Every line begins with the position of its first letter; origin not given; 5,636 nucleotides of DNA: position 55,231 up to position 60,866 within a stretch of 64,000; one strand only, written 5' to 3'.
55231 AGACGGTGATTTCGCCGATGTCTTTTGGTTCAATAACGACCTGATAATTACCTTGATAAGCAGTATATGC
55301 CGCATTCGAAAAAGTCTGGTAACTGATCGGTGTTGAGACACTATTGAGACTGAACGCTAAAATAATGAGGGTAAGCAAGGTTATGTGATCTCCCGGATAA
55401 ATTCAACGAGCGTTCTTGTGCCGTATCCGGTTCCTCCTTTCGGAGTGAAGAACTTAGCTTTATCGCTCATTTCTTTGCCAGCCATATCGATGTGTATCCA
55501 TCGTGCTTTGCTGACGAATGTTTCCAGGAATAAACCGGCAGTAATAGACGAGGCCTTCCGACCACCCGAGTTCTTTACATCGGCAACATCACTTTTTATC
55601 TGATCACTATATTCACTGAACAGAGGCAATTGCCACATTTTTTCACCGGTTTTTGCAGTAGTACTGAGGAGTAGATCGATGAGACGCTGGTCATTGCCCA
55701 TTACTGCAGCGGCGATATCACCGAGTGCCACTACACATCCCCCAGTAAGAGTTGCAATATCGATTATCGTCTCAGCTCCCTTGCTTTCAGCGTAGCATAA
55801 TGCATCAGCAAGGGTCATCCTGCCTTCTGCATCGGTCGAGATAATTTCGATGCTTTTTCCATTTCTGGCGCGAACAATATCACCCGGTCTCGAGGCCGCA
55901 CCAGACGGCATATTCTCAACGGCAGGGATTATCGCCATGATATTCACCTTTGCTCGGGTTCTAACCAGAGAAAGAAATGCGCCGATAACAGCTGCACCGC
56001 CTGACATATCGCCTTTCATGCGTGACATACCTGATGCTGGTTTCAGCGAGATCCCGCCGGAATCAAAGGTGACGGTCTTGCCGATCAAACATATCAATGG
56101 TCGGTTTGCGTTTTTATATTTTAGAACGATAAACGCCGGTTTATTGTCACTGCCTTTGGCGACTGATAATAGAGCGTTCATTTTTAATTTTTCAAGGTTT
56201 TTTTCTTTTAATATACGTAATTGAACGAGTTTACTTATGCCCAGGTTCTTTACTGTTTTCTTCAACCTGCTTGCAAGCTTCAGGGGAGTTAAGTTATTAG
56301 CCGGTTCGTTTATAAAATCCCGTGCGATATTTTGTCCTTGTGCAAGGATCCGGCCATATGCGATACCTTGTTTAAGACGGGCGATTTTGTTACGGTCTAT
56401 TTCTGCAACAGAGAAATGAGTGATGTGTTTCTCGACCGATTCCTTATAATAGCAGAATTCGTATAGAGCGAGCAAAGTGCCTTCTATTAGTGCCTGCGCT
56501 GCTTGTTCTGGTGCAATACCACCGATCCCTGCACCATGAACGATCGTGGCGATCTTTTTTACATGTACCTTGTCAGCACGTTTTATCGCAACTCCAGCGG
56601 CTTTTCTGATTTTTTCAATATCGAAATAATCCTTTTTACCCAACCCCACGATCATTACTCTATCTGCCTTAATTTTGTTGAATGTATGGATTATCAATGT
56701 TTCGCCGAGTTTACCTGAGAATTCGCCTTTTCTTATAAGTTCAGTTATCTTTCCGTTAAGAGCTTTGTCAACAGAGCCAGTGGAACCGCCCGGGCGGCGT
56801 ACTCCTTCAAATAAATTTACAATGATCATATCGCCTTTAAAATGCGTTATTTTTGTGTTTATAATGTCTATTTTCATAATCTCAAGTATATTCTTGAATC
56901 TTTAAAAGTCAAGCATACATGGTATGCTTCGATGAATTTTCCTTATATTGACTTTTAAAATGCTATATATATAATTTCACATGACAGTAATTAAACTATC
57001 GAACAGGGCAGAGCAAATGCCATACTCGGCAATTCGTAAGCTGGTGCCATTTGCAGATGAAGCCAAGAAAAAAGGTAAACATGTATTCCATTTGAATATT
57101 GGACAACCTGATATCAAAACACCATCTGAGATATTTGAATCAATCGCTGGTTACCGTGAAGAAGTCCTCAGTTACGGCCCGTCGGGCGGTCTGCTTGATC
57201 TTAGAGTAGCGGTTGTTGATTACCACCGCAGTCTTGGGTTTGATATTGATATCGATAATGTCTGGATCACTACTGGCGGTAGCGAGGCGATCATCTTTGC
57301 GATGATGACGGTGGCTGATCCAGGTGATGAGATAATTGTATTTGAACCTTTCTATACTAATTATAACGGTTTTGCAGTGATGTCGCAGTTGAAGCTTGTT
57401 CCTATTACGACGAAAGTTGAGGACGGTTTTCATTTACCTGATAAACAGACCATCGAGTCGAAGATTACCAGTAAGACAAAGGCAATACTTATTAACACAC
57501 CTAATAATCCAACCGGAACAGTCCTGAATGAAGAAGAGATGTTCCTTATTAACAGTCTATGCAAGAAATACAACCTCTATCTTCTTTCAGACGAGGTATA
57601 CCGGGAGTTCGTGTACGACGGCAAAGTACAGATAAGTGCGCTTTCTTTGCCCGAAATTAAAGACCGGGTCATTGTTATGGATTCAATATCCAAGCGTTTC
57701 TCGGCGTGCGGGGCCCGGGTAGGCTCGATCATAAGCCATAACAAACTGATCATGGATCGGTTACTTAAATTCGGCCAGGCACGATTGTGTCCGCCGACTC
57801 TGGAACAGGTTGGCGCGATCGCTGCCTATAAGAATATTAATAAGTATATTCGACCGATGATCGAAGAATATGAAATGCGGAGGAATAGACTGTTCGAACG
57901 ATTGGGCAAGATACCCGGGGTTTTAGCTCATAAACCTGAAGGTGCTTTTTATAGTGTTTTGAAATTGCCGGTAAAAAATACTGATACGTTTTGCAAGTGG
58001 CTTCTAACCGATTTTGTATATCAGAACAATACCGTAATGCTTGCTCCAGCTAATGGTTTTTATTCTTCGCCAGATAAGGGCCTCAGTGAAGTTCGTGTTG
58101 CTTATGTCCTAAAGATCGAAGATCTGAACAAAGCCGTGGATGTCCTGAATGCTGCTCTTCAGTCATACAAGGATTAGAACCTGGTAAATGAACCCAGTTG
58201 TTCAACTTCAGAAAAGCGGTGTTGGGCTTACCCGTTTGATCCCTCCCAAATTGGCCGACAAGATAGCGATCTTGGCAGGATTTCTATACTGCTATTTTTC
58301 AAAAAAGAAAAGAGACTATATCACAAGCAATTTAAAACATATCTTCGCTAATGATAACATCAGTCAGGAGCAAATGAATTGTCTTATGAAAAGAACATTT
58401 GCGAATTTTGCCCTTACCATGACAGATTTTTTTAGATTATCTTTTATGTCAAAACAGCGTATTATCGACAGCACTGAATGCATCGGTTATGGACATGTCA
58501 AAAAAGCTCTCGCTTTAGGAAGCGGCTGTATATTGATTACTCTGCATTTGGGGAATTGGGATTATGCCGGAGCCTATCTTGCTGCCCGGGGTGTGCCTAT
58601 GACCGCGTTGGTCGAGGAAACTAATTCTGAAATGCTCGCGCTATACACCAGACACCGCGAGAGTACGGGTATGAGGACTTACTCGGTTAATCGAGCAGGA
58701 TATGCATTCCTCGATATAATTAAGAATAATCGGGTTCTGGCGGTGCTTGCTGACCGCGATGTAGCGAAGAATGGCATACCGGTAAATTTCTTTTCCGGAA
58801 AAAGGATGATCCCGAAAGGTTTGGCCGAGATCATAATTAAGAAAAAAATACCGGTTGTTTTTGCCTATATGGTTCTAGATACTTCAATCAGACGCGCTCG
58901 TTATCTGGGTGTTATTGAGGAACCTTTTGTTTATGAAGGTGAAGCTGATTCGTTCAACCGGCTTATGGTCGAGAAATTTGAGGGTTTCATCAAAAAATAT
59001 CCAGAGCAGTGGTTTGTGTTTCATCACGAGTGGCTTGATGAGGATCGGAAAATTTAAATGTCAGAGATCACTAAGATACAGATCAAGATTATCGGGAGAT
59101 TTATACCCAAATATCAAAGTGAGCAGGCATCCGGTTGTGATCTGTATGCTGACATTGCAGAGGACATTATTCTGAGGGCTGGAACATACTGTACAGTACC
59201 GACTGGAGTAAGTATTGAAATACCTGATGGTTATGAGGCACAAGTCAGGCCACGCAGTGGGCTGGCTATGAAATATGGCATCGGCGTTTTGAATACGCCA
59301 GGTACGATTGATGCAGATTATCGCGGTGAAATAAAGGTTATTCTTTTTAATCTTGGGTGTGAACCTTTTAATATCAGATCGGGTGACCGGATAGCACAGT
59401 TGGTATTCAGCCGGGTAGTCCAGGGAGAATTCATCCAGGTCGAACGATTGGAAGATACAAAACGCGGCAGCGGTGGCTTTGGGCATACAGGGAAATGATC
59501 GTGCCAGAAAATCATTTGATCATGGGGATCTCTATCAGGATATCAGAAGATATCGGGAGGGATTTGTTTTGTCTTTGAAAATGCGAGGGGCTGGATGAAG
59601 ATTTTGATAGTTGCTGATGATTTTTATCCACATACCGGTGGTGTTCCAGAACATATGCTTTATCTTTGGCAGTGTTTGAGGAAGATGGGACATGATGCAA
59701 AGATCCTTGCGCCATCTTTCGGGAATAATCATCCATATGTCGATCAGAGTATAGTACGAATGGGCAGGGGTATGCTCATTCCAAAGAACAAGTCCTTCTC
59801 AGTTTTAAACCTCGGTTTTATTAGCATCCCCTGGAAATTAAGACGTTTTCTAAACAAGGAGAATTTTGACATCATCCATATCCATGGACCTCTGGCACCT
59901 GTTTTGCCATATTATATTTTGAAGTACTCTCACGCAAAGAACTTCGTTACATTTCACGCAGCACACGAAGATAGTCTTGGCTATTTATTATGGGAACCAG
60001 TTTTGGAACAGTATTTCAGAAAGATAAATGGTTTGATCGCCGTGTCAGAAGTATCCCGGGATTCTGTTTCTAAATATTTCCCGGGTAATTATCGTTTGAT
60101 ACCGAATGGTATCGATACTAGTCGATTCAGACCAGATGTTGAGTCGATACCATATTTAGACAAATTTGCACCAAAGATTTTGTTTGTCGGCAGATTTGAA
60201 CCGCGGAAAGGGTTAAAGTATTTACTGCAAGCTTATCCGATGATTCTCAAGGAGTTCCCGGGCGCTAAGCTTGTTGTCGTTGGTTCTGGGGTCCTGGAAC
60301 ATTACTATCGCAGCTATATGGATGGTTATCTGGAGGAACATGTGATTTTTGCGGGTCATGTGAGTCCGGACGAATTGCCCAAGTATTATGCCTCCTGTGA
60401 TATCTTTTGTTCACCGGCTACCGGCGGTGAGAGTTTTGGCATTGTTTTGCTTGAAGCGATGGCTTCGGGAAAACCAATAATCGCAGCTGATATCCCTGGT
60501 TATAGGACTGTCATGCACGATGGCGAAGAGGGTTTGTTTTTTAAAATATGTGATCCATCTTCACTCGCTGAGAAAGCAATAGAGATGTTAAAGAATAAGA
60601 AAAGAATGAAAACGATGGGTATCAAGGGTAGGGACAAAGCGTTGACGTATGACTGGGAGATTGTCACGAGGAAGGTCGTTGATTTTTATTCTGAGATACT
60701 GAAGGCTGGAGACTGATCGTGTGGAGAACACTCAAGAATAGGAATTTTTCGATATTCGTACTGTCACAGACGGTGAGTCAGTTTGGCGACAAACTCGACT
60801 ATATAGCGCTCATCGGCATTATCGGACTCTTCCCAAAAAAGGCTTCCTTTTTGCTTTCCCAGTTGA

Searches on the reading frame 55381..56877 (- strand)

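Call 39: search_protein_families(library=pfam, proteins=[window:55381-56877:-], max_evalue=0.00001)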
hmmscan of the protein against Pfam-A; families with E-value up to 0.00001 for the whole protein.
window:55381-56877:- (498 aa): 2 families
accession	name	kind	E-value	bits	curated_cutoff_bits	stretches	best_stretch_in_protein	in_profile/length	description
PF00883.26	Peptidase_M17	-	3e-114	381.9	25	1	183-491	1-310/310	Cytosol aminopeptidase family, catalytic domain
PF02789.23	Peptidase_M17_N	-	3.1e-29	101.9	23.4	1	21-146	3-127/129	Cytosol aminopeptidase family, N-terminal domain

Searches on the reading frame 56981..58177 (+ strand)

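Call 39: search_protein_families(library=pfam, proteins=[window:56981-58177:+], max_evalue=0.00001)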
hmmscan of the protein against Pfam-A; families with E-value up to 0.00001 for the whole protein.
window:56981-58177:+ (398 aa): 3 families
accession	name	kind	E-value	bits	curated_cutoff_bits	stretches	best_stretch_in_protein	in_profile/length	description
PF00155.27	Aminotran_1_2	-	2.5e-50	172.1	19.7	1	34-387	2-359/361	Aminotransferase class I and II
PF01041.23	DegT_DnrJ_EryC1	-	3.6e-07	30.2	19.8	1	97-204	45-145/360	DegT/DnrJ/EryC1/StrS aminotransferase family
PF01053.26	Cys_Met_Meta_PP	-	5.7e-07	28.9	27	1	94-205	70-174/381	Cys/Met metabolism PLP-dependent enzyme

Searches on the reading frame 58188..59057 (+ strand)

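Call 39: search_protein_families(library=pfam, proteins=[window:58188-59057:+], max_evalue=0.00001)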
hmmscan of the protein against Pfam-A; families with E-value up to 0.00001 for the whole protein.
window:58188-59057:+ (289 aa): 1 family
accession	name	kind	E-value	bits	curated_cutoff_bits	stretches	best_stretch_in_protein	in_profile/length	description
PF03279.18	Lip_A_acyltrans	-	6.5e-38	131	22.3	1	14-283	25-294/295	Bacterial lipid A biosynthesis acyltransferase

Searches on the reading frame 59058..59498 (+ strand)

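Call 39: search_protein_families(library=pfam, proteins=[window:59058-59498:+], max_evalue=0.00001)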
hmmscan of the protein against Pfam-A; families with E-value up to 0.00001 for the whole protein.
window:59058-59498:+ (146 aa): 2 families
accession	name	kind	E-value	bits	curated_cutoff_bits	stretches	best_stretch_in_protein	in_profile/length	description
PF00692.24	dUTPase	-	4.6e-36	123.9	22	1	16-145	5-129/129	dUTPase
PF22769.1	DCD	-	2e-12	47.9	27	1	33-119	67-152/153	dCTP deaminase-like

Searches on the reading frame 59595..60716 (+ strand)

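Call 39: search_protein_families(library=pfam, proteins=[window:59595-60716:+], max_evalue=0.00001)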
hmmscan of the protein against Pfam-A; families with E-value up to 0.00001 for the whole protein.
window:59595-60716:+ (373 aa): 5 families
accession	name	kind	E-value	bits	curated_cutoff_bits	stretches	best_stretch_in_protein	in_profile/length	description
PF00534.26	Glycos_transf_1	-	2.2e-41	141.7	26.4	1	193-347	16-171/172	Glycosyl transferases group 1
PF13692.12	Glyco_trans_1_4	-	1e-36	126.8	27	1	193-334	2-142/142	Glycosyl transferases group 1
PF13439.12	Glyco_transf_4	-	7.7e-23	81.8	28.5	1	15-177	2-170/170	Glycosyltransferase Family 4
PF13579.12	Glyco_trans_4_4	-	7.1e-12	46.4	29.7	1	15-172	1-158/158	Glycosyl transferase 4-like domain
PF13524.12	Glyco_trans_1_2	-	2.8e-11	44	25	1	219-350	10-130/144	Glycosyl transferase-like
